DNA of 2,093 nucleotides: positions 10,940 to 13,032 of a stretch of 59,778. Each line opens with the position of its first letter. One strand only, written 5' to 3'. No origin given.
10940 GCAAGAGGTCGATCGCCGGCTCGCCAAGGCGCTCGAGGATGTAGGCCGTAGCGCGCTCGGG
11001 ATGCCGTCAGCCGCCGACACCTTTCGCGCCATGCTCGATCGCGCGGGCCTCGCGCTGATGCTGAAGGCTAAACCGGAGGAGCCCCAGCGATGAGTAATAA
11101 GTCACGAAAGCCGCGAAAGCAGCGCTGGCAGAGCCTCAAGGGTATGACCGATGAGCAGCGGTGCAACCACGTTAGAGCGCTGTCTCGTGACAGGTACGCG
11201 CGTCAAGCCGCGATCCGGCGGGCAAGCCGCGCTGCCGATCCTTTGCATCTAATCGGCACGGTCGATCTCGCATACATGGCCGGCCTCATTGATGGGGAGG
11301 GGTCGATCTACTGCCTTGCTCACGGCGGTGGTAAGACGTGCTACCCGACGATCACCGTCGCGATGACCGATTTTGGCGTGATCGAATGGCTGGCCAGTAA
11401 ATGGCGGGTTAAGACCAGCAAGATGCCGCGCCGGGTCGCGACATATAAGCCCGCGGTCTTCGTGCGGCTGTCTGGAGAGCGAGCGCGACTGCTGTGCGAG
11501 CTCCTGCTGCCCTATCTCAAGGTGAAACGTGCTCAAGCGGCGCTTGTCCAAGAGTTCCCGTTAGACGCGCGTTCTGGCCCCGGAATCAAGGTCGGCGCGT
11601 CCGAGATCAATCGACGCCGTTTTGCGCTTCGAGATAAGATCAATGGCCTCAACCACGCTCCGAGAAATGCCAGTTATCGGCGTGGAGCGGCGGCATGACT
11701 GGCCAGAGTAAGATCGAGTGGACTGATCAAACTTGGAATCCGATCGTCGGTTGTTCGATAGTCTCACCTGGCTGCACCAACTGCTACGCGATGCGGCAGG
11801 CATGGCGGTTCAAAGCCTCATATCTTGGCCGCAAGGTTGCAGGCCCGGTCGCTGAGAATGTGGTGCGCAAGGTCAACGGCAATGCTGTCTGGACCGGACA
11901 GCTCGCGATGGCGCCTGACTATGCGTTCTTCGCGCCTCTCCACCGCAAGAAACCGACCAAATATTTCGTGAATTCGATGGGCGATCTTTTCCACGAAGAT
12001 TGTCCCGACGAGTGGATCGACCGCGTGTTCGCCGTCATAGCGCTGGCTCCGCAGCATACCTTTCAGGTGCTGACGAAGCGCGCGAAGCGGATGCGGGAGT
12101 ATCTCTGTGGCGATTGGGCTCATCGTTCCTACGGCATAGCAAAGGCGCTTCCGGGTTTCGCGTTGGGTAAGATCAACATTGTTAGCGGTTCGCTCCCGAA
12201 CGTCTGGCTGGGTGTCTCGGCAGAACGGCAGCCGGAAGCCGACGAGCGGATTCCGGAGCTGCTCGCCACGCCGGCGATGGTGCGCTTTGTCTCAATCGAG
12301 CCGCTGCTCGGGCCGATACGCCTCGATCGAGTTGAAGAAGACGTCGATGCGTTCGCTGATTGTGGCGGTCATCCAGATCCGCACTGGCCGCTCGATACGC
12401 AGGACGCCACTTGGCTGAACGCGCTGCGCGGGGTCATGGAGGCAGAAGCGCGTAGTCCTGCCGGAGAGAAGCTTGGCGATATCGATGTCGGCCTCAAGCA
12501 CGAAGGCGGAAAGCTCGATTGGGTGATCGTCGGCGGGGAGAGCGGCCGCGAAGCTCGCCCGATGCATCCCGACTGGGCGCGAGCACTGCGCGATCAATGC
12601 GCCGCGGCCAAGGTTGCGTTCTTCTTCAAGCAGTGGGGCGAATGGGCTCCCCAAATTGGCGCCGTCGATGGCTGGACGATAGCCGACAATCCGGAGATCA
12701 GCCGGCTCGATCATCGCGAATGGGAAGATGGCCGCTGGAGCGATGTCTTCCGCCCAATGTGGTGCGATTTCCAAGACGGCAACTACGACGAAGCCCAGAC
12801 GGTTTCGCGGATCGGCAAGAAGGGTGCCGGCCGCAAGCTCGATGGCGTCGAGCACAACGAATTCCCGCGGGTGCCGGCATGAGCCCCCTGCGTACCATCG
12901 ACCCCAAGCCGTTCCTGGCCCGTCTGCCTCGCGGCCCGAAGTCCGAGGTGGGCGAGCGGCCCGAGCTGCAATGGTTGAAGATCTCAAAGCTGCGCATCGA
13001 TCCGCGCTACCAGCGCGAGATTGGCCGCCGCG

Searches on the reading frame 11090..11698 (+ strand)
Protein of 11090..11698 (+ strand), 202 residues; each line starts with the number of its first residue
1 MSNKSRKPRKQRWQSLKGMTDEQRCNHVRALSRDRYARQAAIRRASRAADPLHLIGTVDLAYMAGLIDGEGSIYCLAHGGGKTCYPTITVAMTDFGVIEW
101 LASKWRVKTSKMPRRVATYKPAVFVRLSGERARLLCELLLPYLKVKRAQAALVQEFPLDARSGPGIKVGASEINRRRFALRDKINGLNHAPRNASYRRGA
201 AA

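Call 36: search_protein_families(library=pfam, proteins=[window:11090-11698:+], max_evalue=0.01)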
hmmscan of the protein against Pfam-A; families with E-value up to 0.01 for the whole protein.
window:11090-11698:+ (202 aa): 0 families

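Call 37: search_protein_families(library=phrogs, proteins=[window:11090-11698:+], max_evalue=0.001)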
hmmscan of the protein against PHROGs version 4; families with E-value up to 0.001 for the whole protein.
window:11090-11698:+ (202 aa): 1 family
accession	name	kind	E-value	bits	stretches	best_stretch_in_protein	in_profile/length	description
phrog_5046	-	DNA, RNA and nucleotide metabolism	9.1e-19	69.2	1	58-156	6-109/161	HNH endonuclease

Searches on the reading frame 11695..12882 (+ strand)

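Call 36: search_protein_families(library=pfam, proteins=[window:11695-12882:+], max_evalue=0.01)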
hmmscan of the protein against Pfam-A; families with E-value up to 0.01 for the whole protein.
window:11695-12882:+ (395 aa): 1 family
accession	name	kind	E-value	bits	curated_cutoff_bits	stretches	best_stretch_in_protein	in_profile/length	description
PF07505.17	DUF5131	-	5.7e-91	304.8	28.9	1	4-391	1-243/243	Protein of unknown function (DUF5131)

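Call 37: search_protein_families(library=phrogs, proteins=[window:11695-12882:+], max_evalue=0.001)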
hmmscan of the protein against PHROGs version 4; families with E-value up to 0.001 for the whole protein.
window:11695-12882:+ (395 aa): 1 family
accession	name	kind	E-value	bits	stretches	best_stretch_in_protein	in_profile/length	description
phrog_2045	-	unknown function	5e-107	358.7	1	1-394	1-287/299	-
